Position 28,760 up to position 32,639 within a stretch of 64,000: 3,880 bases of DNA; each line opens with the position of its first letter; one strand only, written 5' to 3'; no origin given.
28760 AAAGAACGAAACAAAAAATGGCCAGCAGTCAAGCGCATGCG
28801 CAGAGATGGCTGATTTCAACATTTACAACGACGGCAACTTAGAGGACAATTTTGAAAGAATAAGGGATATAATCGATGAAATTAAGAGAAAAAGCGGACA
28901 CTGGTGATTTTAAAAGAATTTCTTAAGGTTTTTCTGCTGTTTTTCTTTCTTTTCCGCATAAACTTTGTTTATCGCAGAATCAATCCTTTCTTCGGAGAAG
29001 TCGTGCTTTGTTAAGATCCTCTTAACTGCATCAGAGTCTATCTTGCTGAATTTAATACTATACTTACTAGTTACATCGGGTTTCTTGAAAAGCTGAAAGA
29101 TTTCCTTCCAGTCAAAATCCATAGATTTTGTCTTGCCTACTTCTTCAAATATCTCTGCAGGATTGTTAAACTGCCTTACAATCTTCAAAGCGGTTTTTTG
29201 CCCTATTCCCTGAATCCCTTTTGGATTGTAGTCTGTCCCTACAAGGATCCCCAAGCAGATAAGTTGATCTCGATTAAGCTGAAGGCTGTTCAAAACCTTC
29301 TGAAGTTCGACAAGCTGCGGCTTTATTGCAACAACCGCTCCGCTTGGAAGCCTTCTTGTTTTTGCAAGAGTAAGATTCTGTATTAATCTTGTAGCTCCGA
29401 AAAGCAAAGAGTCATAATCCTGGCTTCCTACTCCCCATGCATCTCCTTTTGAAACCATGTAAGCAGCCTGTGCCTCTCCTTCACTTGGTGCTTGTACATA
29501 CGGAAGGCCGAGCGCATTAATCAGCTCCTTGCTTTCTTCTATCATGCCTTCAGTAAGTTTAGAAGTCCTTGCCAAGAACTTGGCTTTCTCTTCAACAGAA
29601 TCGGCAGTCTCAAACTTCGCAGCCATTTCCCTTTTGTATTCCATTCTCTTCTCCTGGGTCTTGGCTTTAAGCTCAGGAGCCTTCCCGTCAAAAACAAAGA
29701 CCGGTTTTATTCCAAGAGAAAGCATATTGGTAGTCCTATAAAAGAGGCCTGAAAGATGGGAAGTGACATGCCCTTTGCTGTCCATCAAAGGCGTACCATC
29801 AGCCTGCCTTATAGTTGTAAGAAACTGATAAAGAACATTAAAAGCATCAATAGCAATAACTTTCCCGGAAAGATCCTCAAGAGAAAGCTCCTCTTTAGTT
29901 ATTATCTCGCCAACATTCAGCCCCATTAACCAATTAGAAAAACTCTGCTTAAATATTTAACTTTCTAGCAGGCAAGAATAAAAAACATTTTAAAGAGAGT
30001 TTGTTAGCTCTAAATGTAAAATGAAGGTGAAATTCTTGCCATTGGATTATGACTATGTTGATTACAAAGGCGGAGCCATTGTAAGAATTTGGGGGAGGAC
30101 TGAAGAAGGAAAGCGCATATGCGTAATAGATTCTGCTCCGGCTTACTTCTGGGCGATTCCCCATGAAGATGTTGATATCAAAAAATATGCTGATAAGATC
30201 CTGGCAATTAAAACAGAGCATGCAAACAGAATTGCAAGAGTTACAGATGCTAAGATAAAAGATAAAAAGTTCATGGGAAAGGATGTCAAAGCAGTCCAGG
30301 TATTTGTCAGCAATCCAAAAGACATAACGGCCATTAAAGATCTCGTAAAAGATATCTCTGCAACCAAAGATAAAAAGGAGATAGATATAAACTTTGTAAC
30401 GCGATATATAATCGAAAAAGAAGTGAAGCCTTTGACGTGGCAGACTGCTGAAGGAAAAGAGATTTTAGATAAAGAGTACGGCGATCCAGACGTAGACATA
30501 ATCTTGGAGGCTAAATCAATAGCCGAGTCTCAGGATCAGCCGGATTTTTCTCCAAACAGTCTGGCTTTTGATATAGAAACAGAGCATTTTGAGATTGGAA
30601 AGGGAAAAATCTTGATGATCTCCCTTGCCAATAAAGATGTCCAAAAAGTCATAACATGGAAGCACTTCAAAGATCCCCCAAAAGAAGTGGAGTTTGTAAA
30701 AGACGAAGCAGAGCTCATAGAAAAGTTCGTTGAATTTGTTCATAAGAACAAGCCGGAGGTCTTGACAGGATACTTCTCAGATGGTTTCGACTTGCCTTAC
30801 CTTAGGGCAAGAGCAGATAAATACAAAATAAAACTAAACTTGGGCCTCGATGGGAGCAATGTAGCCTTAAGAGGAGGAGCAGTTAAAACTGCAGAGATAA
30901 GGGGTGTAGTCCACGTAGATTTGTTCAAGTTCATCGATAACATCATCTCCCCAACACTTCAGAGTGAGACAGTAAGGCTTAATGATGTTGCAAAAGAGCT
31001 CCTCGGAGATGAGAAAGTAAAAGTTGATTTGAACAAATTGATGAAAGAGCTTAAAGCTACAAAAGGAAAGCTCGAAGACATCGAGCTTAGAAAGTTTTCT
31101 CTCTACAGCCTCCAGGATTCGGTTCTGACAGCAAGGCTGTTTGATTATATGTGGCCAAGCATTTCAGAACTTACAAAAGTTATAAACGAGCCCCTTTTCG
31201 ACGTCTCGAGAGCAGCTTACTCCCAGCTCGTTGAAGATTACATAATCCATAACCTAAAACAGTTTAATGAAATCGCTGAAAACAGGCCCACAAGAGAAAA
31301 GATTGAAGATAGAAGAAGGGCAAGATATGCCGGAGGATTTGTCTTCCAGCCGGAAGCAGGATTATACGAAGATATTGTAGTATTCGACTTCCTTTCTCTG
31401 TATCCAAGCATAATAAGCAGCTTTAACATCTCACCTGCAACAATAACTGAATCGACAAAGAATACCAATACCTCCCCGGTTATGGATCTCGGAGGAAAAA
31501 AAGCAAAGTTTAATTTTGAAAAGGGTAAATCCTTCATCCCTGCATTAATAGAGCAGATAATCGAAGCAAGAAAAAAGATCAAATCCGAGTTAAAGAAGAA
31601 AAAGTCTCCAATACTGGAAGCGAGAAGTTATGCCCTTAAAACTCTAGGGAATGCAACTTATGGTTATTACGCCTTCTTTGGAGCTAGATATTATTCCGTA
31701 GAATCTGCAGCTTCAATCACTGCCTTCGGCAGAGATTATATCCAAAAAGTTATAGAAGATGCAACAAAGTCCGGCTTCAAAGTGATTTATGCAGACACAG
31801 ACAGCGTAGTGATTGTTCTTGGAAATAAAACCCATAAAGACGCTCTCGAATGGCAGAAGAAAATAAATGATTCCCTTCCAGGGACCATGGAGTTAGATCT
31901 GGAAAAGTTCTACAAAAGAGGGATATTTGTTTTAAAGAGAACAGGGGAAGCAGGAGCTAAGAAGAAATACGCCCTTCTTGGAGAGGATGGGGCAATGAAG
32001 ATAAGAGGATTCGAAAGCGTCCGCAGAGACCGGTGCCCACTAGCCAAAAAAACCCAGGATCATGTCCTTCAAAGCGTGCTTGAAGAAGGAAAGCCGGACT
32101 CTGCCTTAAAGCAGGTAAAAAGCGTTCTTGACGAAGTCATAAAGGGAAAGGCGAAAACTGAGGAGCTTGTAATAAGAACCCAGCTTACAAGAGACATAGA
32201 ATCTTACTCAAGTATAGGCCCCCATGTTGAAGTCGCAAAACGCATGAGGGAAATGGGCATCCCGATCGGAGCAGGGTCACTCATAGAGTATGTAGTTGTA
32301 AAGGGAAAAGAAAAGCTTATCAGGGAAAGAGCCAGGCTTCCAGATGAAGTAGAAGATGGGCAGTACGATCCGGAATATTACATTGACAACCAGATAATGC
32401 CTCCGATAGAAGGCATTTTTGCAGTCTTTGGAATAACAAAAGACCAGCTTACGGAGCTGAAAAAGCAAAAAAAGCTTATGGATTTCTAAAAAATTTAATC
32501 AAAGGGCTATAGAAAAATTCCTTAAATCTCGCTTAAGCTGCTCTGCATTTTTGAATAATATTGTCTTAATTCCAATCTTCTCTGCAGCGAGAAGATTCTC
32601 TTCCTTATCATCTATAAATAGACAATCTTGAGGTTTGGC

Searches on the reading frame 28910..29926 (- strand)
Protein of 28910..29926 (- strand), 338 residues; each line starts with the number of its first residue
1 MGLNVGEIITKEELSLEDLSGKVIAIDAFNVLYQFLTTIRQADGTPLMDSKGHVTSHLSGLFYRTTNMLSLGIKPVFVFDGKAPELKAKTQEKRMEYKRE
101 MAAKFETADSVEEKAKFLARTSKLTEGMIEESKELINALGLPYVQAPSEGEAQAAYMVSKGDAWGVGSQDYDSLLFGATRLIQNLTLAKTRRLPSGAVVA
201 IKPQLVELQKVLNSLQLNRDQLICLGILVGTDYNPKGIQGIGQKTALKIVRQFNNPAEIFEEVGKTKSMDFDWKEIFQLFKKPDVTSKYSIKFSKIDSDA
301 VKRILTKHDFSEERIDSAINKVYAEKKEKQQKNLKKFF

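Call 62: search_protein_families(library=pfam, proteins=[window:28910-29926:-], max_evalue=0.00001)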
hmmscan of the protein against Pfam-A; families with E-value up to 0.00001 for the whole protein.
window:28910-29926:- (338 aa): 2 families
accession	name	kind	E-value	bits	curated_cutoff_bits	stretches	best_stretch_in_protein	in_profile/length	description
PF00867.23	XPG_I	-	2.7e-27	95.4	24.9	1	140-232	1-89/89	XPG I-region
PF00752.23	XPG_N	-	2e-22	80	22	1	12-99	17-99/101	XPG N-terminal domain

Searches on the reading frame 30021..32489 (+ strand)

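Call 24: search_protein_families(library=pfam, proteins=[window:30021-32489:+], max_evalue=0.00001)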
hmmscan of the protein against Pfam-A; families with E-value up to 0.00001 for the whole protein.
window:30021-32489:+ (822 aa): 3 families
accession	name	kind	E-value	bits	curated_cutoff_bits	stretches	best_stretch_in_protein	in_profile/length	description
PF00136.26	DNA_pol_B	-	4.2e-70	237.2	23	1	401-801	12-451/453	DNA polymerase family B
PF03104.25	DNA_pol_B_exo1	-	3e-24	86.2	23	1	120-309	5-232/242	DNA polymerase family B, exonuclease domain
PF13482.12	RNase_H_2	-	5.2e-07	30.2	22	1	183-340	3-127/165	RNase_H superfamily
